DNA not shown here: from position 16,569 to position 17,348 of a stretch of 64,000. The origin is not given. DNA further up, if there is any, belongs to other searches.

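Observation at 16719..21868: Group 3b hydrogenase with fused beta-gamma subunit, translationally coupled to a standalone cNMP-binding protein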

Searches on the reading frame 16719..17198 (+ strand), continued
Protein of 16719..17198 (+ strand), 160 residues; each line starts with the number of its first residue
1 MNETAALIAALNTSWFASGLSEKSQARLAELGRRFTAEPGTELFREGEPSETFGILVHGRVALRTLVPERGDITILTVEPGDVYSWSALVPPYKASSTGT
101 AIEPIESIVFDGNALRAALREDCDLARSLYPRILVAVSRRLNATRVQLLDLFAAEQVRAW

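Call 24: search_dna_similar(query=window:16719-17198:+, collection=plasmids, mode=protein, max_evalue=0.001, max_rows=40)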
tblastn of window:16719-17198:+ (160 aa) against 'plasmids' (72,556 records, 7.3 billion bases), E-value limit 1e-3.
Records with a match: 45; places in all: 46; records where one place covers at least 80% of the query: 24.
Best place of each record, by identity: <60% 45.
By first word of the organism name: Streptomyces 14; Agrobacterium 12; Rhodococcus 6; Rhizobium 4; Burkholderia 2; Embleya 2; Paraburkholderia 1; Pandoraea 1; Candidatus 1; Methylobacterium 1; and 1 more.
By predicted mobility (MOB-suite, as given by PLSDB): non-mobilizable 28; mobilizable 9; conjugative 8.
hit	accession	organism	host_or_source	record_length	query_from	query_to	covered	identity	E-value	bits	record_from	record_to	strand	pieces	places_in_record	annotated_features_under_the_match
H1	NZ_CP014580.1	Paraburkholderia phytofirmans OLGA172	-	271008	11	153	89%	34.3%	8e-19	89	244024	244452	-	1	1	cyclic nucleotide-binding domain-containing protein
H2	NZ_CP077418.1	Rhodococcus qingshengii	pure culture,oil-contaminated water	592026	19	158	88%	34.3%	1e-18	89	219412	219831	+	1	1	cyclic nucleotide-binding domain-containing protein | FAD/NAD(P)-binding protein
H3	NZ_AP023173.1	Rhodococcus qingshengii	-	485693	19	158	88%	34.3%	2e-18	88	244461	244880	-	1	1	cyclic nucleotide-binding domain-containing protein | FAD/NAD(P)-binding protein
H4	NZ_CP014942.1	Rhodococcus sp. BH4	cell culture,sludge of membrane ...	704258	19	158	88%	34.3%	3e-18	87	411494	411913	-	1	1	cyclic nucleotide-binding domain-containing protein | FAD/NAD(P)-binding protein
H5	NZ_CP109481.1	Streptomyces sp. NBC_01450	-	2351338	20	153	84%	35.8%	6e-15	78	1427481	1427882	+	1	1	none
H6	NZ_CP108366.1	Streptomyces sp. NBC_01340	-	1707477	20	153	84%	35.1%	3e-16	82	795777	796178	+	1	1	none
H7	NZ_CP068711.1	Burkholderia thailandensis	soil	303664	34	153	75%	39.2%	2e-15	79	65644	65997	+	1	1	cyclic nucleotide-binding domain-containing protein | FAD/NAD(P)-binding protein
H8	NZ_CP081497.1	Streptomyces sp. BHT-5-2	whole organism,plant soil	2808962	10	154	91%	32.4%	2e-12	71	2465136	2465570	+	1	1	none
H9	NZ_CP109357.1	Streptomyces sp. NBC_01562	-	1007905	20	153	84%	34.3%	1e-15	80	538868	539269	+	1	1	record has no annotation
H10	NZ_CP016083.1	Streptomyces sp. SAT1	Adenophora trachelioides Maxim.,single ...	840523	18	153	85%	33.1%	4e-14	76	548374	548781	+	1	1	cyclic nucleotide-binding domain-containing protein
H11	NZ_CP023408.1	Streptomyces fungicidicus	Pig,cell culture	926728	9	153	91%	31.0%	1e-10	66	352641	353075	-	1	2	cyclic nucleotide-binding domain-containing protein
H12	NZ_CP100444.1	Streptomyces rimosus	pure culture,OTC cluster deletion ...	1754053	20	153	84%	32.8%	3e-12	70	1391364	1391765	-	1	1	record has no annotation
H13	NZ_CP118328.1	Rhodococcus sp. DK17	pure culture,crude oil-contaminated soil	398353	22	156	84%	31.9%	6e-10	64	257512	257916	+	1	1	cyclic nucleotide-binding domain-containing protein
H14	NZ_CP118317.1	Rhodococcus sp. DK180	pure culture,crude oil-contaminated soil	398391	22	156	84%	31.9%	6e-10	64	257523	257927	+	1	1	cyclic nucleotide-binding domain-containing protein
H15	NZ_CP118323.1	Rhodococcus sp. DK176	pure culture,crude oil-contaminated soil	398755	22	156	84%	31.9%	6e-10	64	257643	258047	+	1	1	cyclic nucleotide-binding domain-containing protein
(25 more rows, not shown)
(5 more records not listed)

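Call 25: get_annotated_region(hit=H2, flank=6000)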
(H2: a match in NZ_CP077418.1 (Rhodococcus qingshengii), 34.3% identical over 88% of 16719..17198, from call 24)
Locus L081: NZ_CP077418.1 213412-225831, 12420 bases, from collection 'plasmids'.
description: Rhodococcus qingshengii strain TG-1 plasmid unnamed2, complete sequence
organism: Rhodococcus qingshengii (NCBI taxid 334542)
taxonomy: Bacteria; Actinomycetota; Actinomycetes; Mycobacteriales; Nocardiaceae; Rhodococcus; Rhodococcus qingshengii
host: -; source: pure culture,oil-contaminated water; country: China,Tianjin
typing (MOB-suite, as given by PLSDB): mobilizable; relaxase MOBP
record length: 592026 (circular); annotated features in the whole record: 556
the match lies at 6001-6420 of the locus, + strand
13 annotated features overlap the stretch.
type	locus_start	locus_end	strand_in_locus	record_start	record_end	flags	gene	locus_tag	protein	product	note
CDS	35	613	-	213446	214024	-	-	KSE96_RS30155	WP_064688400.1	CBS domain-containing protein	-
CDS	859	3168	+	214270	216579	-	ppsA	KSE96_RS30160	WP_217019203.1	phosphoenolpyruvate synthase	GO:0016310 - phosphorylation [Evidence IEA]; GO:0006090 - pyruvate metabolic process [Evidence IEA]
CDS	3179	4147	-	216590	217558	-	-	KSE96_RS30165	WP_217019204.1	1-phosphofructokinase family hexose kinase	-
CDS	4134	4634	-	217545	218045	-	-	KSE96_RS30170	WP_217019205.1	GNAT family N-acetyltransferase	-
CDS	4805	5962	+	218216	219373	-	-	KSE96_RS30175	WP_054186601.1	4Fe-4S dicluster domain-containing protein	-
CDS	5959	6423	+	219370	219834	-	-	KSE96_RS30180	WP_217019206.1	cyclic nucleotide-binding domain-containing protein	-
CDS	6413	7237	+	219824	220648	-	-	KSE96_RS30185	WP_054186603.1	FAD/NAD(P)-binding protein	-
CDS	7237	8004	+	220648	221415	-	-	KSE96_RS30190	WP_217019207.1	oxidoreductase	-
CDS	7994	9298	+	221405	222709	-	-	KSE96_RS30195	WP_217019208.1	Ni/Fe hydrogenase subunit alpha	-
CDS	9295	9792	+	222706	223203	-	-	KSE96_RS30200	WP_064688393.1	hydrogenase maturation protease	-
CDS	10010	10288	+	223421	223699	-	-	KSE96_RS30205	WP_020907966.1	DUF1876 domain-containing protein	-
CDS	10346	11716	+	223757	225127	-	-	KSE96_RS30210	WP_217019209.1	wax ester/triacylglycerol synthase family O-acyltransferase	-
CDS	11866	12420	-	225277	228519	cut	otsB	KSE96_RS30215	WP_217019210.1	trehalose-phosphatase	GO:0005992 - trehalose biosynthetic process [Evidence IEA]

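Call 26: get_annotated_region(hit=H1, flank=6000)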
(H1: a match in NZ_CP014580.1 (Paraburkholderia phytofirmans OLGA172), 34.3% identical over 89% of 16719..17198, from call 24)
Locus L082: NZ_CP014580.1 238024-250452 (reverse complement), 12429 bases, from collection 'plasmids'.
description: Paraburkholderia phytofirmans OLGA172 plasmid pOLGA1, complete sequence
organism: Paraburkholderia phytofirmans OLGA172 (NCBI taxid 1417228)
taxonomy: Bacteria; Pseudomonadota; Betaproteobacteria; Burkholderiales; Burkholderiaceae; Paraburkholderia; Paraburkholderia phytofirmans; Paraburkholderia phytofirmans OLGA172
host: -; source: -; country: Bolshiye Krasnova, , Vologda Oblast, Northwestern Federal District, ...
typing (MOB-suite, as given by PLSDB): non-mobilizable; replicon rep_cluster_186
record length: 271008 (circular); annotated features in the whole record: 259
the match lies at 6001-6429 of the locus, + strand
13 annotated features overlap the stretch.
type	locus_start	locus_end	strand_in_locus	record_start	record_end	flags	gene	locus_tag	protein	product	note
CDS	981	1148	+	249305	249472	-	-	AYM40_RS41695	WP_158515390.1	hypothetical protein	-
CDS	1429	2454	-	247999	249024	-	-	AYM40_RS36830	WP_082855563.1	universal stress protein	-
CDS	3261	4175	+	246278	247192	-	-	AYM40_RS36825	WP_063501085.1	slipin family protein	-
CDS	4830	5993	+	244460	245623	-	-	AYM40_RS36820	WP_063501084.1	4Fe-4S dicluster domain-containing protein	-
CDS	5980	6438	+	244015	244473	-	-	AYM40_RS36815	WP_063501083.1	cyclic nucleotide-binding domain-containing protein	-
CDS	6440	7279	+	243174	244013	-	-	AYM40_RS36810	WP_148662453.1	FAD/NAD(P)-binding protein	-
CDS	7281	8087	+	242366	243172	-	-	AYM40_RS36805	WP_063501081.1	oxidoreductase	-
CDS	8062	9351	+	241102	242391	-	-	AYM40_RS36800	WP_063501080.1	nickel-dependent hydrogenase large subunit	-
CDS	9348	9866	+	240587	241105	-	-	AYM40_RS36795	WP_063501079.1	hydrogenase maturation protease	-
CDS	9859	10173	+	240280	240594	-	-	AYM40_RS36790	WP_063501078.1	hydrogenase/urease maturation nickel metallochaperone HypA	GO:0051604 - protein maturation [Evidence IEA]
CDS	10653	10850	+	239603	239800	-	-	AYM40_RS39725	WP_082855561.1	hypothetical protein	-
CDS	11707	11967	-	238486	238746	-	-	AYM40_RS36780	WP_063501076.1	hypothetical protein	-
CDS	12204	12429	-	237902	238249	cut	-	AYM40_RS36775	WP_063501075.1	hypothetical protein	-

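Call 27: get_annotated_region(hit=H10, flank=6000)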
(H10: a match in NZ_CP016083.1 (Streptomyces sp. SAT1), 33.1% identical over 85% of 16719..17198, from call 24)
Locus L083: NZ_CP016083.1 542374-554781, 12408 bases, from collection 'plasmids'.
description: Streptomyces sp. SAT1 plasmid unnamed3, complete sequence
organism: Streptomyces sp. SAT1 (NCBI taxid 1849967)
taxonomy: Bacteria; Actinomycetota; Actinomycetes; Kitasatosporales; Streptomycetaceae; Streptomyces; Streptomyces sp. SAT1
host: -; source: Adenophora trachelioides Maxim.,single colony; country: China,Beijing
typing (MOB-suite, as given by PLSDB): non-mobilizable
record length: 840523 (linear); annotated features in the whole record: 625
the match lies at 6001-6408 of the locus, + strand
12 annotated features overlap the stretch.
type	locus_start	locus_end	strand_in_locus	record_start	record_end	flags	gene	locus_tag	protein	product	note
CDS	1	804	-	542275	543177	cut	-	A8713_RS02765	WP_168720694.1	M20/M25/M40 family metallo-hydrolase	-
CDS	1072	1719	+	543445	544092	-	-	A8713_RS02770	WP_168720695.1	hypothetical protein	-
CDS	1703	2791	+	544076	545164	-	-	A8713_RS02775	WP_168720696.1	hypothetical protein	-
CDS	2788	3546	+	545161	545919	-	-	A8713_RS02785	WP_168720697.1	ABC transporter ATP-binding protein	-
CDS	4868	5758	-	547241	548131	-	-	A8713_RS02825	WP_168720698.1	universal stress protein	-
CDS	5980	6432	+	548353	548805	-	-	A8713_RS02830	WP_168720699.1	cyclic nucleotide-binding domain-containing protein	-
CDS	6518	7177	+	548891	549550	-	-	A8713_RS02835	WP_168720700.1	CBS domain-containing protein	-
CDS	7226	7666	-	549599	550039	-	-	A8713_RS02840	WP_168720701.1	pyridoxamine 5'-phosphate oxidase family protein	-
CDS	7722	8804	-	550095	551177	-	-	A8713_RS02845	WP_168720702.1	zinc-dependent alcohol dehydrogenase family protein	-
CDS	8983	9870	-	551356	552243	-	-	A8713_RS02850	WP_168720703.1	universal stress protein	-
CDS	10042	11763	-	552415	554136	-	-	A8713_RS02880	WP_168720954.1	GAF domain-containing sensor histidine kinase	-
CDS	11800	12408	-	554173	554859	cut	-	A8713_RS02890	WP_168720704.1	response regulator transcription factor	GO:0000160 - phosphorelay signal transduction system [Evidence IEA]; GO:0006355 - regulation of DNA-templated ...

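Call 42: predict_structure(alignment_id=A1)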
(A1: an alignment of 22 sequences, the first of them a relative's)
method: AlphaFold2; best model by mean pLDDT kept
length: 160 residues; sequences in the alignment: 22
mean_pLDDT: 91.0   pTM: 0.82
mean pLDDT of the five models: 91.0, 90.9, 90.3, 89.6, 88.6
residues with pLDDT >= 90: 104; 70-90: 55; 50-70: 1; < 50: 0
segments of 3 or more residues with pLDDT < 50: none
pLDDT, mean of each block of 10 residues (from residue 1): 84 86 93 97 95 96 88 90 92 93 97 96 94 89 85 80
secondary structure, 60 per line:
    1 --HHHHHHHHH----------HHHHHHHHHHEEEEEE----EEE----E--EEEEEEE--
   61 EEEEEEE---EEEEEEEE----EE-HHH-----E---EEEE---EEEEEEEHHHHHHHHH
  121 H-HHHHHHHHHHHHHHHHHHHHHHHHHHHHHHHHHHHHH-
elements in order: H3-11 H22-31 E32-37 E42-44 E52-58 E61-67 E71-78 E98-101 E105-111 H112-121 H123-159

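Call 45: fold_search(model_id=the predicted structure, library=pdb)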
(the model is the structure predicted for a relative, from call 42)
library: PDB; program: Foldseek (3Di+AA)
matches with E <= 10: 1294; with E <= 0.001: 633
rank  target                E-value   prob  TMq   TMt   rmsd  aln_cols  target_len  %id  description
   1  3mdp                  1.3e-11  1.00  0.73  0.87   2.4       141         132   23  Crystal structure of a Putative Cyclic nucleotide-binding protein (Gmet_1532) from Geobacter metallireducens GS-15 at 1. (released 2010-05-19)
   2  4a2u_F                4.2e-11  1.00  0.73  0.54   2.8       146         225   23  CRP(CAP) from Myco. Tuberculosis, with cAMP (released 2012-10-10)
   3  4a2u_H                6.4e-11  1.00  0.73  0.54   2.8       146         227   23  CRP(CAP) from Myco. Tuberculosis, with cAMP (released 2012-10-10)
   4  3i54_D                8.6e-11  1.00  0.70  0.51   3.9       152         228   22  Crystal structure of MtbCRP in complex with cAMP (released 2009-09-08)
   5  3gyd_B                9.2e-11  1.00  0.76  0.68   3.5       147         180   19  Crystal structure of a cyclic nucleotide-binding domain (mfla_1926) from methylobacillus flagellatus kt at 1.79 A reso (released 2009-04-21)
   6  4byy_A                1.2e-10  1.00  0.71  0.52   3.4       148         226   20  Apo GlxR (released 2014-07-30)
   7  3gyd_A                1.6e-10  1.00  0.76  0.69   3.5       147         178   19  Crystal structure of a cyclic nucleotide-binding domain (mfla_1926) from methylobacillus flagellatus kt at 1.79 A reso (released 2009-04-21)
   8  3d0s_A                1.7e-10  1.00  0.72  0.53   2.9       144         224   23  cAMP receptor protein from m.tuberculosis, cAMP-free form (released 2009-02-03)
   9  3r6s_C                1.9e-10  1.00  0.73  0.54   2.9       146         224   20  Crystal structure of GlxR transcription factor from Corynebacterium glutamicum with cAMP (released 2012-03-28)
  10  3mzh_A                2.0e-10  1.00  0.72  0.53   2.9       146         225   23  Crystal structure of cAMP receptor protein from mycobacterium tuberculosis in complex with cAMP and its DNA binding el (released 2011-06-08)
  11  4orf                  2.0e-10  1.00  0.69  0.37   3.2       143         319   29  cAMP-binding acyltransferase from Mycobacterium smegmatis, mutant R95K (released 2014-04-30)
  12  4cyd_A                2.1e-10  1.00  0.73  0.54   2.8       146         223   20  GlxR bound to cAMP (released 2014-12-17)
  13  4byy_B                2.5e-10  1.00  0.67  0.55   4.0       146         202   20  Apo GlxR (released 2014-07-30)
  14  2pqq_D                3.2e-10  1.00  0.65  0.72   4.6       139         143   24  Structural Genomics, the crystal structure of the N-terminal domain of a transcriptional regulator from Streptomyces c (released 2007-06-05)
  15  3i54_A                5.2e-10  1.00  0.70  0.52   3.5       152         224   22  Crystal structure of MtbCRP in complex with cAMP (released 2009-09-08)
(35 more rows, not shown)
